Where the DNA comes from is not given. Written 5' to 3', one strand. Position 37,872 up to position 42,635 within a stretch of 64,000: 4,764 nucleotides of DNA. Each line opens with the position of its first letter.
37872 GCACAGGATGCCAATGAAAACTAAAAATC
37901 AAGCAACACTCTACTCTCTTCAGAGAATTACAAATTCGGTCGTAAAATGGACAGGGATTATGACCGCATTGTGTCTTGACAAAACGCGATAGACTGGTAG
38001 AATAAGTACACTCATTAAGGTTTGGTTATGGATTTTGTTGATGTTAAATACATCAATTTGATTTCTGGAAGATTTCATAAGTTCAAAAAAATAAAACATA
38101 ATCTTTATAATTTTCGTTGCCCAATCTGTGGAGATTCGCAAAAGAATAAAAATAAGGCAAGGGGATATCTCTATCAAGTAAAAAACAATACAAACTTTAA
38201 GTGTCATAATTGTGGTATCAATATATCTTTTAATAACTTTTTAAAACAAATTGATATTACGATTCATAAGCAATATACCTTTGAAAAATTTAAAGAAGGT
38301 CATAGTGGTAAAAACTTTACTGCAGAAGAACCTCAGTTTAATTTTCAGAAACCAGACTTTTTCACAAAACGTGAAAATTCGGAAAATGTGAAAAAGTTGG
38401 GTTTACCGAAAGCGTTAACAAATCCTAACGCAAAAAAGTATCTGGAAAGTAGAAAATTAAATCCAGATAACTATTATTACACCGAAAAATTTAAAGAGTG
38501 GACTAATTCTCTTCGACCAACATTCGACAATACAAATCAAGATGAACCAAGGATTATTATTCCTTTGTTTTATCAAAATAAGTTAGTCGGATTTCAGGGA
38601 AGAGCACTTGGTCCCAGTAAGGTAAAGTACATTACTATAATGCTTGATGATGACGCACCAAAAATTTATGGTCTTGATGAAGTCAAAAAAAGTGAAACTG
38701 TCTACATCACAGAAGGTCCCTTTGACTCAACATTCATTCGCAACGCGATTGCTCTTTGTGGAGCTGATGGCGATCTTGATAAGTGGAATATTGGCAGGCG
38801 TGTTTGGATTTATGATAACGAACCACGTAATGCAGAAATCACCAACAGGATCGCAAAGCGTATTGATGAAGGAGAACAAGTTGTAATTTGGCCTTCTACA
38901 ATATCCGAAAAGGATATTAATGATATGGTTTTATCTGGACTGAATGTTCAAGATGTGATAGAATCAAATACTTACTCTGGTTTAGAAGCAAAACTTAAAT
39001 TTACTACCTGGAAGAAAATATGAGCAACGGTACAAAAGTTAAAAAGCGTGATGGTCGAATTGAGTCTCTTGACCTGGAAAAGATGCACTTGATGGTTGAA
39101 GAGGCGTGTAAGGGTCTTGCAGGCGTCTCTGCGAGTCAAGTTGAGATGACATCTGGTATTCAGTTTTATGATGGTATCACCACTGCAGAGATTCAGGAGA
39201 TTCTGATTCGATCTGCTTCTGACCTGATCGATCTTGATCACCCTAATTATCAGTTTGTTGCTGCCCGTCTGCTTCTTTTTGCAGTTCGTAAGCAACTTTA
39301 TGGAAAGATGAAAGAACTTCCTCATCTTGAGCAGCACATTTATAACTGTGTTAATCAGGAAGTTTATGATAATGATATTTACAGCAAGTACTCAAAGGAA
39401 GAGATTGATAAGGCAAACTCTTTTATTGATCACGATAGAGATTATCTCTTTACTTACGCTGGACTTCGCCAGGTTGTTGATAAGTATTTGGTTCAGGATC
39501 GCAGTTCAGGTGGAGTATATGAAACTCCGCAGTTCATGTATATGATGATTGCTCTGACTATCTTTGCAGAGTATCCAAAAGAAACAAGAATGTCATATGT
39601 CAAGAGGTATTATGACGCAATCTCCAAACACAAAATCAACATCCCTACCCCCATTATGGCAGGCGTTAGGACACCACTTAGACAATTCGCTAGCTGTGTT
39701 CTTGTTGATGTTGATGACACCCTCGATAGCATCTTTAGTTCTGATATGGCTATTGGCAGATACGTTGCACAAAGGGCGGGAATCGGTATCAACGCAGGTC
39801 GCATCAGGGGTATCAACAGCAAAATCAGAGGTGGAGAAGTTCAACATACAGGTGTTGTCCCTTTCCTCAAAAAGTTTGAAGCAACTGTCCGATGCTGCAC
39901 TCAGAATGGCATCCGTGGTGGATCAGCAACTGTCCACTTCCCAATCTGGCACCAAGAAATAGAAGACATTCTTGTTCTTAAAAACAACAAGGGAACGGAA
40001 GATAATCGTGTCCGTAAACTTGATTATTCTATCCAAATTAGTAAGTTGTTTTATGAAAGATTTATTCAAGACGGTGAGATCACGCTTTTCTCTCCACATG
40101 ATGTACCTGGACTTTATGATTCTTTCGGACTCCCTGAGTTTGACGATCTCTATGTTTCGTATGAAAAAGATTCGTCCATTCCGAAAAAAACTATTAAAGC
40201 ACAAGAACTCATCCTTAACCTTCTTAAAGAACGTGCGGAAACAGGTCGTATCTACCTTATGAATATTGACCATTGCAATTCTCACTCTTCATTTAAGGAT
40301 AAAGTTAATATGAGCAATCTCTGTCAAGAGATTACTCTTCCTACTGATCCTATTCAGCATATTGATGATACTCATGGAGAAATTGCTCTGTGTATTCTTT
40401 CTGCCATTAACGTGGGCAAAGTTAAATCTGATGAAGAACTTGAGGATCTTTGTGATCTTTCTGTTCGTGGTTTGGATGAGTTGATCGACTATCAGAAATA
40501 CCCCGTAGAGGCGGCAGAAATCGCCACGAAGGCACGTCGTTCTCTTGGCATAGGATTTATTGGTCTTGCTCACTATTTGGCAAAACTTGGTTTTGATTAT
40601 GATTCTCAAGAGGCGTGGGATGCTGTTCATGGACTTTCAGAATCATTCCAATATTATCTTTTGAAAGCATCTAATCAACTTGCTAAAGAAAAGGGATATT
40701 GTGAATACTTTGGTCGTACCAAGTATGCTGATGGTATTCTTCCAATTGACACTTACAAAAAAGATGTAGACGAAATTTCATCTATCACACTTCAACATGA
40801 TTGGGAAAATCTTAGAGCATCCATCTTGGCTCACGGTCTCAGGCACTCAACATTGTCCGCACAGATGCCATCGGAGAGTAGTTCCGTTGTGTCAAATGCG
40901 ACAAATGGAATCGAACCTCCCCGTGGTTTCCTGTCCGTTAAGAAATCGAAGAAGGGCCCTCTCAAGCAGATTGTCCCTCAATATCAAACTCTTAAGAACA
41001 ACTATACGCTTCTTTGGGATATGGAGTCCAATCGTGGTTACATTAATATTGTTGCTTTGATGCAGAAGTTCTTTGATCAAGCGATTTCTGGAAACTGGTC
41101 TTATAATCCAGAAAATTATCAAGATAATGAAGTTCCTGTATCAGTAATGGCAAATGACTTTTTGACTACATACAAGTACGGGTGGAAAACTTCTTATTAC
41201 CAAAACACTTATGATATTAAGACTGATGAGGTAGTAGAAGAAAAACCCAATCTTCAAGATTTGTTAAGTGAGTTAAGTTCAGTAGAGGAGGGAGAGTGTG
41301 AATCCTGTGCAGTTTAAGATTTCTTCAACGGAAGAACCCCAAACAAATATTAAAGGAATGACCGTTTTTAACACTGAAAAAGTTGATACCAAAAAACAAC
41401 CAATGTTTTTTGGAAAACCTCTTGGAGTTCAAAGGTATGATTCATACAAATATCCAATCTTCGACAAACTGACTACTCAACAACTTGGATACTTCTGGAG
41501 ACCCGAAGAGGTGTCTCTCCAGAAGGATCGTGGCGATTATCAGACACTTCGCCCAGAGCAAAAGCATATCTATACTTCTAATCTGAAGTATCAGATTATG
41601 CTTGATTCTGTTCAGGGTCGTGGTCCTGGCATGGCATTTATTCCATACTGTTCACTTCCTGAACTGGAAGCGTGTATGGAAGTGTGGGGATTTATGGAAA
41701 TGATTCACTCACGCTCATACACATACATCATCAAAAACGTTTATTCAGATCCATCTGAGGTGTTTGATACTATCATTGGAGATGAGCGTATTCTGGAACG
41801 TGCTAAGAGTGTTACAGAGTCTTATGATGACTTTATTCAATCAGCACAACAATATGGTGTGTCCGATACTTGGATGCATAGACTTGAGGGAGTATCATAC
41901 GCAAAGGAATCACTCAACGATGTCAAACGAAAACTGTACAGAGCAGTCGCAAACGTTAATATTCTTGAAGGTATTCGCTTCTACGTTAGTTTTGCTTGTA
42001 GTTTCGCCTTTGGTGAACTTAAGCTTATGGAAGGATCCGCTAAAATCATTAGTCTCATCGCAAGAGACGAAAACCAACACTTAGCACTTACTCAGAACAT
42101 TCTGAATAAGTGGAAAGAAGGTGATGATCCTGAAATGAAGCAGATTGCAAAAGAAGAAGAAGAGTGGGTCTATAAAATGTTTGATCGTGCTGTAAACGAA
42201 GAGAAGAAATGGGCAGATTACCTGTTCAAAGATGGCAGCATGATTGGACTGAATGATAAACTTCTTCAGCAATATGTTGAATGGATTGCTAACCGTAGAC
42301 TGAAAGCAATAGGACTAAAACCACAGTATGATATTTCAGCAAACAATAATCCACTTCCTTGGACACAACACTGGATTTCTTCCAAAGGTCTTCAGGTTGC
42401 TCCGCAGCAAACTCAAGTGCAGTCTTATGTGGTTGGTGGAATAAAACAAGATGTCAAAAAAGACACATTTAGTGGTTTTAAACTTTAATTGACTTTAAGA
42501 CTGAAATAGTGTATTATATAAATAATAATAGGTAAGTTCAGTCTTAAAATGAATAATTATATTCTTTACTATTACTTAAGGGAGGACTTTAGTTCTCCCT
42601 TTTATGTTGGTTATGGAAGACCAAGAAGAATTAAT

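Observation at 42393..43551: nrdB carries Gln at an essential Glu, beside an endonuclease and a candidate Gln-to-Glu deamidase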

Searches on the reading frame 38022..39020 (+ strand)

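Call 79: search_protein_families(library=phrogs, proteins=[window:38022-39020:+], max_evalue=0.001)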
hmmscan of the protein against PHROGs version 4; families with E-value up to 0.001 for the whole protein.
window:38022-39020:+ (333 aa): 5 families
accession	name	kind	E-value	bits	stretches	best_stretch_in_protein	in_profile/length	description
phrog_451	-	unknown function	5.4e-98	330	1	3-333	130-461/461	-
phrog_47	-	DNA, RNA and nucleotide metabolism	1.7e-84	286.1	1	3-333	23-352/947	DNA primase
phrog_21887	-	DNA, RNA and nucleotide metabolism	1.6e-41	142.5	1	207-333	1-131/131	DNA primase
phrog_849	-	DNA, RNA and nucleotide metabolism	3.5e-07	30.5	1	135-309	147-334/435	DNA primase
phrog_19847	-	DNA, RNA and nucleotide metabolism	0.0002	21.7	1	21-80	19-77/346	DNA primase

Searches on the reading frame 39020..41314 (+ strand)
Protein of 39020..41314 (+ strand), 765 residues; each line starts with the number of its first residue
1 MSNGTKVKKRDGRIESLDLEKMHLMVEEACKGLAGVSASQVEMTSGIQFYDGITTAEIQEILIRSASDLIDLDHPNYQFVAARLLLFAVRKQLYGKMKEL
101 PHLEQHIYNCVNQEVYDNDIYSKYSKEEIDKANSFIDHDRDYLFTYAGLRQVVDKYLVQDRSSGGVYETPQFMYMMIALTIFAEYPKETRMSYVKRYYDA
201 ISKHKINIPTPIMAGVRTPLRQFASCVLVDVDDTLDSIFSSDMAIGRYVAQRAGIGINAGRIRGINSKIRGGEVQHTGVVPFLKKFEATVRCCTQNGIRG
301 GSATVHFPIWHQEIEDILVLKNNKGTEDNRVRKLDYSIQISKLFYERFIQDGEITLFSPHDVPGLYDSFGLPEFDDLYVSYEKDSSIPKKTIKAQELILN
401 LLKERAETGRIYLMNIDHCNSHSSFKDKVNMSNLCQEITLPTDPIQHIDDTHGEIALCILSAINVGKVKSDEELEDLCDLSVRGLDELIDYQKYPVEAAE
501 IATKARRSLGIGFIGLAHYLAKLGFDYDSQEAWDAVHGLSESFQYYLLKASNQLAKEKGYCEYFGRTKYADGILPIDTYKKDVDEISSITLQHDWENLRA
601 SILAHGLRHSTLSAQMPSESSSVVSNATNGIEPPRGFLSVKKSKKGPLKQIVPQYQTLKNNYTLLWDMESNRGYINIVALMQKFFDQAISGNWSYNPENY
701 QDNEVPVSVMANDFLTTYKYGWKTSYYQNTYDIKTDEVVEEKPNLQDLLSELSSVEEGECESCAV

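Call 37: search_solved_structures(query=window:39020-41314:+, show_alignments=1, max_evalue=1e-100)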
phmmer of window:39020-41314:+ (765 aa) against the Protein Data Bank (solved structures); distinct sequences matched with E-value up to 1e-100: 15.
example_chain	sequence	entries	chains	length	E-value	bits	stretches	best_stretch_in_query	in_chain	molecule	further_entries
7mdi_A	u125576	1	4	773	6.6e-278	927.8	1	5-736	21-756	Ribonucleoside-diphosphate reductase subunit alpha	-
8vhp_A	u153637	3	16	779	8.5e-275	917.5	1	4-747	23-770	Ribonucleoside-diphosphate reductase 1 subunit alpha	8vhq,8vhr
8vhu_A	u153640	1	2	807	9.6e-275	917.3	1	4-755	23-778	Fusion protein of Ribonucleoside-diphosphate reductase 1 subunits alpha and beta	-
2r1r_A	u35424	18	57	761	1.4e-274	916.8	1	4-747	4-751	RIBONUCLEOTIDE REDUCTASE R1 PROTEIN | RIBONUCLEOSIDE-DIPHOSPHATE REDUCTASE 1 SUBUNIT ALPHA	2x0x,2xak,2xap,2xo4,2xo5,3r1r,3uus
7r1r_A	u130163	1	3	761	3.7e-274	915.4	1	4-747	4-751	RIBONUCLEOTIDE REDUCTASE R1 PROTEIN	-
6r1r_A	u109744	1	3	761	3.7e-274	915.4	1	4-747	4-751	RIBONUCLEOTIDE REDUCTASE R1 PROTEIN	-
1r1r_A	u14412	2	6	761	4.8e-274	915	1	4-747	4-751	RIBONUCLEOTIDE REDUCTASE R1 PROTEIN | RIBONUCLEOSIDE-DIPHOSPHATE REDUCTASE 1 SUBUNIT ALPHA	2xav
2xaw_A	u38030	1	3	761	4.9e-274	915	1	4-747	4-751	RIBONUCLEOSIDE-DIPHOSPHATE REDUCTASE 1 SUBUNIT ALPHA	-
1rlr_A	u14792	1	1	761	7.5e-274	914.4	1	4-747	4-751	RIBONUCLEOTIDE REDUCTASE PROTEIN R1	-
5r1r_A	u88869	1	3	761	9.4e-274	914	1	4-747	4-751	RIBONUCLEOTIDE REDUCTASE R1 PROTEIN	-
2xax_A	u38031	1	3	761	2.4e-273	912.7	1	4-747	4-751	RIBONUCLEOSIDE-DIPHOSPHATE REDUCTASE 1 SUBUNIT ALPHA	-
2xay_A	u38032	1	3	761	2.6e-273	912.6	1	4-747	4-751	RIBONUCLEOSIDE-DIPHOSPHATE REDUCTASE 1 SUBUNIT ALPHA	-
4r1r_A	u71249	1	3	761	2.6e-273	912.6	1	4-747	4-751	RIBONUCLEOTIDE REDUCTASE R1 PROTEIN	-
2xaz_A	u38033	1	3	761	3.6e-273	912.1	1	4-747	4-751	RIBONUCLEOSIDE-DIPHOSPHATE REDUCTASE 1 SUBUNIT ALPHA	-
7agj_A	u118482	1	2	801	3.9e-103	350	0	7-360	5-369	Ribonucleoside-diphosphate reductase subunit alpha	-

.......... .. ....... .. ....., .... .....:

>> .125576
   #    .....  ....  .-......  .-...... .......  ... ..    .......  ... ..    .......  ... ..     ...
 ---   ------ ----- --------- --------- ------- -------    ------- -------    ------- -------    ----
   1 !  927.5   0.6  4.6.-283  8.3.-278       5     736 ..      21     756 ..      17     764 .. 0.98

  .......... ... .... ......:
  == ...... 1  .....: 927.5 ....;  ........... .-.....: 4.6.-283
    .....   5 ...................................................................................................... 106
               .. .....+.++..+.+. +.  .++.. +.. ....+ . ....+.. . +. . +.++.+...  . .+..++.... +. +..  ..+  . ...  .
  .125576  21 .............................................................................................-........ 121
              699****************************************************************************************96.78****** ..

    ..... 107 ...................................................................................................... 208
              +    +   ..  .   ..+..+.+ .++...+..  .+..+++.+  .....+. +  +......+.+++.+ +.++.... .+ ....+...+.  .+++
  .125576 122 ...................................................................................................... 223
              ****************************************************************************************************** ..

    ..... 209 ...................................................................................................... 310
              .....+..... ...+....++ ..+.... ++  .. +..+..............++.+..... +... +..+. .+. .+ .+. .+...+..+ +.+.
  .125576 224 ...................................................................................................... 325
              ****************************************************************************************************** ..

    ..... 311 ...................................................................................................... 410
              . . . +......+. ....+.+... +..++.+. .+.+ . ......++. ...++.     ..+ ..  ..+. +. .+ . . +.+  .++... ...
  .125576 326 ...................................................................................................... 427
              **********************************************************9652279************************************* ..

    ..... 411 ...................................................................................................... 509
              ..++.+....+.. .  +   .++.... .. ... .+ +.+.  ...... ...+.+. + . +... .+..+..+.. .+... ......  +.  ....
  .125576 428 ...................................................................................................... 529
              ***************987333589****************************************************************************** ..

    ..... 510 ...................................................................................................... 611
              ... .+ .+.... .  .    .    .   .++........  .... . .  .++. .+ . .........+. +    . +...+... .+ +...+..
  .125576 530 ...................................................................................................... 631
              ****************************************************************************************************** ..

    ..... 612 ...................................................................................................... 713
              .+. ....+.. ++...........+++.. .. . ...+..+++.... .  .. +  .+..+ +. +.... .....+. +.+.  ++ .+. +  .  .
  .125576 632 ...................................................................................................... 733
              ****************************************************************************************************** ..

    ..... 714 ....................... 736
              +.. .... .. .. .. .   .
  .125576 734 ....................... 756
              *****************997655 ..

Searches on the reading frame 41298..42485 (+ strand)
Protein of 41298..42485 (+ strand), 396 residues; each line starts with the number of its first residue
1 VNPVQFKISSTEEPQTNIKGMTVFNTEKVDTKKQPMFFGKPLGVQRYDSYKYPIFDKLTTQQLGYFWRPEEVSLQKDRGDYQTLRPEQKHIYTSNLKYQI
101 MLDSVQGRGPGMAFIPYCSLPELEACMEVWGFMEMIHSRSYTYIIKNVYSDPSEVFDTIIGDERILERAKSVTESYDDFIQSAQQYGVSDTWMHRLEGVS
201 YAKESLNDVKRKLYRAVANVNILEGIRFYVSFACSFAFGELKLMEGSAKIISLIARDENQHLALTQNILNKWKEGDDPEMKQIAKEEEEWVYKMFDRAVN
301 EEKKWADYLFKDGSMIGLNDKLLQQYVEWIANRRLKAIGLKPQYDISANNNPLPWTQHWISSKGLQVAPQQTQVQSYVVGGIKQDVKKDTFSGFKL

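Call 3: search_protein_families(library=pfam, proteins=[window:41298-42485:+], max_evalue=0.1)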
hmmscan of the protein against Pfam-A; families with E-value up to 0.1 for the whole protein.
window:41298-42485:+ (396 aa): 2 families
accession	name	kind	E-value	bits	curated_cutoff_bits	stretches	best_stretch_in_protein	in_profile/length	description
PF00268.27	Ribonuc_red_sm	-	4.2e-58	197.4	33.6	1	49-352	6-281/281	Ribonucleotide reductase, small chain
PF02915.23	Rubrerythrin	-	0.0075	17.1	22.8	1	243-305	27-91/137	Rubrerythrin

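Call 5: find_homologous_proteins(query=window:41358-42485:+, max_evalue=1e-30)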
Query window:41358-42485:+ (376 aa): 8000 proteins with E <= 1e-30 among 8000 candidates; the best 120 are listed.
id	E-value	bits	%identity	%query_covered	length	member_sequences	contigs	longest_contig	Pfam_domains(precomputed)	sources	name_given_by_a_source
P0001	1.1e-255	865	100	100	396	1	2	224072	PF00268.28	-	-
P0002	8.2e-252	853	97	100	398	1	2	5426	PF00268.28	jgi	jgi:ribonucleoside-diphosphate reductase beta chain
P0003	1.3e-251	852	98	100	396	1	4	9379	PF00268.28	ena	-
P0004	1.3e-251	852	98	100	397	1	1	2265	PF00268.28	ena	-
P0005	1.7e-251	852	98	100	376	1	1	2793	PF00268.28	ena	-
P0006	3.0e-251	851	97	100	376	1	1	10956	PF00268.28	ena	-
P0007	4.0e-251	850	97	100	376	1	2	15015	PF00268.28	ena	-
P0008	4.8e-251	850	97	100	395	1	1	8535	PF00268.28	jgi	jgi:ribonucleoside-diphosphate reductase beta chain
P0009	4.8e-251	850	97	100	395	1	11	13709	PF00268.28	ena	-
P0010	5.2e-251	850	97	100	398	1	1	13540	PF00268.28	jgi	jgi:ribonucleotide reductase beta subunit family protein with ferritin-like domain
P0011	1.1e-250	849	97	100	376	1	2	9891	PF00268.28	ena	-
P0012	1.4e-250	848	97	100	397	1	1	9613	PF00268.28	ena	-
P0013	1.5e-250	848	97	100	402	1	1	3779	PF00268.28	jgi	jgi:ribonucleoside-diphosphate reductase beta chain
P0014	1.5e-250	848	97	100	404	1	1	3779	PF00268.28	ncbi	-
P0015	1.8e-250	848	97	100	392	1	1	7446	PF00268.28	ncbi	-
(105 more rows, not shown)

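Call 8: find_related_loci(query=window:41358-42485:+, collection=viral_contigs, flank=5000)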
Query window:41358-42485:+ (376 aa) in viral_contigs; peptide patterns used: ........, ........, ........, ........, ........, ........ (x = any residue, [..] = any of these).
600 stretches matched a pattern (row limit reached: there are more); 597 encode a relative of the query (tblastn E <= 1e-3); the best 80 are kept; 80 distinct loci.
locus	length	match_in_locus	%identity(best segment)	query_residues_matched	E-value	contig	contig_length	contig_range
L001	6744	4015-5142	97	1-376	0e+0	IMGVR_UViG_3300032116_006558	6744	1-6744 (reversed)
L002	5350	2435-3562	96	1-376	0e+0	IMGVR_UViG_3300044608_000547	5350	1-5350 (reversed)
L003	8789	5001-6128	96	1-376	0e+0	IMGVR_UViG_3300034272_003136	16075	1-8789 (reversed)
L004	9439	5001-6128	95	1-376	0e+0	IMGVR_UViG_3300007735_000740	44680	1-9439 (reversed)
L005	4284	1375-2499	95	1-375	0e+0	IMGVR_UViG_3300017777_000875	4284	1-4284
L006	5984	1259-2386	95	1-376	0e+0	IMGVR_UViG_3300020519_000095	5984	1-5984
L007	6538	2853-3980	94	1-376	0e+0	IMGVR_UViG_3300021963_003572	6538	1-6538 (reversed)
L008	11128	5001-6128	95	1-376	0e+0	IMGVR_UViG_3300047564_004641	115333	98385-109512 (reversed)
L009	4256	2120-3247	94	1-376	0e+0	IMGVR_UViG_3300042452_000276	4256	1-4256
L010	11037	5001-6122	95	1-374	0e+0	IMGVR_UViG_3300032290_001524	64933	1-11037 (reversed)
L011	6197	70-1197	94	1-376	0e+0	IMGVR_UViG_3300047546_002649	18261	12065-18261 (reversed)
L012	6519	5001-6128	93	1-376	0e+0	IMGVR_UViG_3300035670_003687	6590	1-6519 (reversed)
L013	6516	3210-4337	93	1-376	0e+0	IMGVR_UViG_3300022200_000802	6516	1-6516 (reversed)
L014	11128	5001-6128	93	1-376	0e+0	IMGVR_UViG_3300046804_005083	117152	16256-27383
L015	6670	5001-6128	94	1-376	0e+0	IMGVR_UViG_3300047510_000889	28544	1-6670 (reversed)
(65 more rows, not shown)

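Call 36: search_solved_structures(query=window:41358-42485:+, show_alignments=2, max_evalue=1e-40)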
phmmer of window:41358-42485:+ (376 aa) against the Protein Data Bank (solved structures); distinct sequences matched with E-value up to 1e-40: 20.
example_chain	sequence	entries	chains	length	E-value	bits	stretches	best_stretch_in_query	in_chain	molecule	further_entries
1piy_A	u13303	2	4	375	3e-125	421.2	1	2-376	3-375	Ribonucleoside-diphosphate reductase 1 beta chain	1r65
7ai8_A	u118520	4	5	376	4.2e-125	420.7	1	2-376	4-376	Ribonucleoside-diphosphate reductase 1 subunit beta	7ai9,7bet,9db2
1mrr_A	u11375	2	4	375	4.2e-125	420.7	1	2-376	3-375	RIBONUCLEOTIDE REDUCTASE R1 PROTEIN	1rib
1jpr_A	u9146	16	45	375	4.2e-125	420.7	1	2-376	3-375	Protein R2 of Ribonucleotide reductase | Ribonucleotide reductase R2 | RIBONUCLEOSIDE-DIPHOSPHATE REDUCTASE 1 SUBUNIT BETA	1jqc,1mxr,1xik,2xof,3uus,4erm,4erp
7mdi_E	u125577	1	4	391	5.4e-125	420.4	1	4-376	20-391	Ribonucleoside-diphosphate reductase subunit beta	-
1pim_A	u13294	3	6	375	1.1e-124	419.3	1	2-376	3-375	Ribonucleoside-diphosphate reductase 1 beta chain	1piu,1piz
1rnr_A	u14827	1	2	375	1.2e-124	419.3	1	2-376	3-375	RIBONUCLEOTIDE REDUCTASE R1 PROTEIN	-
9sig_A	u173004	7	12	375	1.5e-124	418.9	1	2-376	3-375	Ribonucleoside-diphosphate reductase 1 subunit beta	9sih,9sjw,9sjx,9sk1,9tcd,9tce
1yfd_A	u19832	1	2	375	2e-124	418.5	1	2-376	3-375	Ribonucleoside-diphosphate reductase 1 beta chain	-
5ci0_A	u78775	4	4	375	5.8e-124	417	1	2-376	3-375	Ribonucleoside-diphosphate reductase 1, beta subunit, ferritin-like protein | Ribonucleoside-diphosphate reductase 1 subunit beta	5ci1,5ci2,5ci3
1biq_B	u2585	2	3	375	9.7e-124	416.2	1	2-376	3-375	PROTEIN R2 OF RIBONUCLEOTIDE REDUCTASE | Ribonucleoside-diphosphate reductase 1 beta chain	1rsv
6w4x_C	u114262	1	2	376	1.5e-123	415.6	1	2-376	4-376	Ribonucleoside-diphosphate reductase 1 subunit beta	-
1rsr_A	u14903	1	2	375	1.9e-123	415.3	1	2-376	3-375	Ribonucleoside-diphosphate reductase 1 beta chain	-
1pj0_A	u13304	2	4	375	2.6e-123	414.8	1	2-376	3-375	Ribonucleoside-diphosphate reductase 1 beta chain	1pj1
1biq_A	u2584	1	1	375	2.6e-123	414.8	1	2-376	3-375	PROTEIN R2 OF RIBONUCLEOTIDE REDUCTASE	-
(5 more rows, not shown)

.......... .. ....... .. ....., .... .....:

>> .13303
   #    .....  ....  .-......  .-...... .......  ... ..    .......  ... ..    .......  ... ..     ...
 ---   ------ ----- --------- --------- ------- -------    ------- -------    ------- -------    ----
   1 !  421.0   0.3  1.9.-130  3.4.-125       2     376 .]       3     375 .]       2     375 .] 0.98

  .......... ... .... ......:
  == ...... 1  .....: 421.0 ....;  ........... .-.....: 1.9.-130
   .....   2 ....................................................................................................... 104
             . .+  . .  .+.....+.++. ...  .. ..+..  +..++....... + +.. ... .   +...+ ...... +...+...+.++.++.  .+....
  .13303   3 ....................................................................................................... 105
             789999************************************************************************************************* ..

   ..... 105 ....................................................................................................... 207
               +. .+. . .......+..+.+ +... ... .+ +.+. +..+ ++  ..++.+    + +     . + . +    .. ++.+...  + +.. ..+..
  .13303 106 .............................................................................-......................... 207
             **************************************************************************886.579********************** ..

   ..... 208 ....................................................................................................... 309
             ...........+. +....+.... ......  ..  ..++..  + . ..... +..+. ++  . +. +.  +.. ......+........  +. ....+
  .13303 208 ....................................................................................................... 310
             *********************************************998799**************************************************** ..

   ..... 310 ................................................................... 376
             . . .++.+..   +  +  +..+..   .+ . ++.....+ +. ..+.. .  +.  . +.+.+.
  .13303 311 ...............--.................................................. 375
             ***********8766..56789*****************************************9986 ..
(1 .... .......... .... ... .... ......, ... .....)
